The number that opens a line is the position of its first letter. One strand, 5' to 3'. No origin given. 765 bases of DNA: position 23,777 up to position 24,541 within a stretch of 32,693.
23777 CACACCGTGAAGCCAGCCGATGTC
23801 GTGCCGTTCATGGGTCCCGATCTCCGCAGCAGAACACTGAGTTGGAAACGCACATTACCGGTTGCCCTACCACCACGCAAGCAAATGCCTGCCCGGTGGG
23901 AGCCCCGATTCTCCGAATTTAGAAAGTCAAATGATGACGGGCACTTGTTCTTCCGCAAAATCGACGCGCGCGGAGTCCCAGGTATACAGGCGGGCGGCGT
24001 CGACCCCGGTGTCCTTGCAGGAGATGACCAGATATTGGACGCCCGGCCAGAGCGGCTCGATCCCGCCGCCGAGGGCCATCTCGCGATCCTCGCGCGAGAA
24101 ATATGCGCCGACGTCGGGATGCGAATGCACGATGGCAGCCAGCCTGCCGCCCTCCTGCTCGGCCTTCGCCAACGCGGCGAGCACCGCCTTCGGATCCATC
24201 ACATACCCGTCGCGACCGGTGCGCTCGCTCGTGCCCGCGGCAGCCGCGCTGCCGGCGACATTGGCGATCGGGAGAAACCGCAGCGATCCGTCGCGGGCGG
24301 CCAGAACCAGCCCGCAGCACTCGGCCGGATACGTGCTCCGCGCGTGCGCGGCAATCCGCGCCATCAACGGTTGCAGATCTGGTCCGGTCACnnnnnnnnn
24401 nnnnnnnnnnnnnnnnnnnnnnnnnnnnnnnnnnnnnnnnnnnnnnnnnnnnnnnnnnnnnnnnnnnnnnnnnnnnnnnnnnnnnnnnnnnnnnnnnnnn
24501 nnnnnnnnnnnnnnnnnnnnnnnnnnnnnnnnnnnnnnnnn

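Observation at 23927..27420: Six-gene translationally coupled E1 / ubiquitin-like carrier / JAMM / CysM operon in which each enzyme is paired with a degenerate paralogue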

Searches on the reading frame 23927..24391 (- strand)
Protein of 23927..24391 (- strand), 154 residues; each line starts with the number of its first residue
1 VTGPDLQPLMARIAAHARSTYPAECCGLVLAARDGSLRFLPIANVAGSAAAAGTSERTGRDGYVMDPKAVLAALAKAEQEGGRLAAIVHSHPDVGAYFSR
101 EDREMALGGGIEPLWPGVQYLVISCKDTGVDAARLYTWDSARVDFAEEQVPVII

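Call 10: search_protein_families(library=pfam, proteins=[window:23927-24391:-], max_evalue=1)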
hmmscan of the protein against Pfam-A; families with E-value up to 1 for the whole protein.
window:23927-24391:- (154 aa): 1 family
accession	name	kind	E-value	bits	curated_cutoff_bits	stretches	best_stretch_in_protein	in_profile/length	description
PF14464.11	Prok-JAB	-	4.8e-22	78.4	25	1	7-134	2-112/114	Prokaryotic homologs of the JAB domain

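Call 11: search_protein_families(library=ncbifam, proteins=[window:23927-24391:-], max_evalue=1)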
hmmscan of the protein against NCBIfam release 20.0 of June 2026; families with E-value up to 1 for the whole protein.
window:23927-24391:- (154 aa): 2 families
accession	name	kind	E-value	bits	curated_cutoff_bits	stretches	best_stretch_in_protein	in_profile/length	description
NF041370.1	desamp_Halo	equivalog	1.5e-12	47.6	130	1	11-141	9-124/133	desampylase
TIGR03735.1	PRTRC_A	hypoth_equivalog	0.00015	21.4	101.8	2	80-103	132-155/192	PRTRC system protein A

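Call 85: search_solved_structures(query=window:23927-24391:-, max_evalue=0.001, show_alignments=1)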
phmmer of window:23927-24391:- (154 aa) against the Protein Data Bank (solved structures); distinct sequences matched with E-value up to 0.001: 2.
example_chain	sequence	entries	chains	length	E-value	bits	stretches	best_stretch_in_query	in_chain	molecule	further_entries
2kcq_A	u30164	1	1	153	3.2e-07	33.6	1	9-149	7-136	Mov34/MPN/PAD-1 family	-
2kks_A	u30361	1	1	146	6.4e-07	32.7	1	10-125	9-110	Uncharacterized protein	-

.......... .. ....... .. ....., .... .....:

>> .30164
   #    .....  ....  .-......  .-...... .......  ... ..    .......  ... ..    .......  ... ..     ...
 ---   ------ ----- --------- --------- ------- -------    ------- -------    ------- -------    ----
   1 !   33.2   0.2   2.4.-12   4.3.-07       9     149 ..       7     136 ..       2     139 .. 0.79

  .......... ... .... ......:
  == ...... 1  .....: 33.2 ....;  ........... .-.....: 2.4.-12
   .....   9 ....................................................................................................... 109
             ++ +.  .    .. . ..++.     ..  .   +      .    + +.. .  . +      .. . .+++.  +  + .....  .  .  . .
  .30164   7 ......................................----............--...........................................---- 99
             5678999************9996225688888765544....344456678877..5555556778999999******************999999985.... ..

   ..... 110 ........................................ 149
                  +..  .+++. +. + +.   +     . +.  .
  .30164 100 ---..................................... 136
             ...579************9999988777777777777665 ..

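Call 86: search_protein_families(library=padloc, proteins=[window:23927-24391:-], max_evalue=0.001)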
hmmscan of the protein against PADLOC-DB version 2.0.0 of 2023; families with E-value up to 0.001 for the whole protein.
window:23927-24391:- (154 aa): 0 families
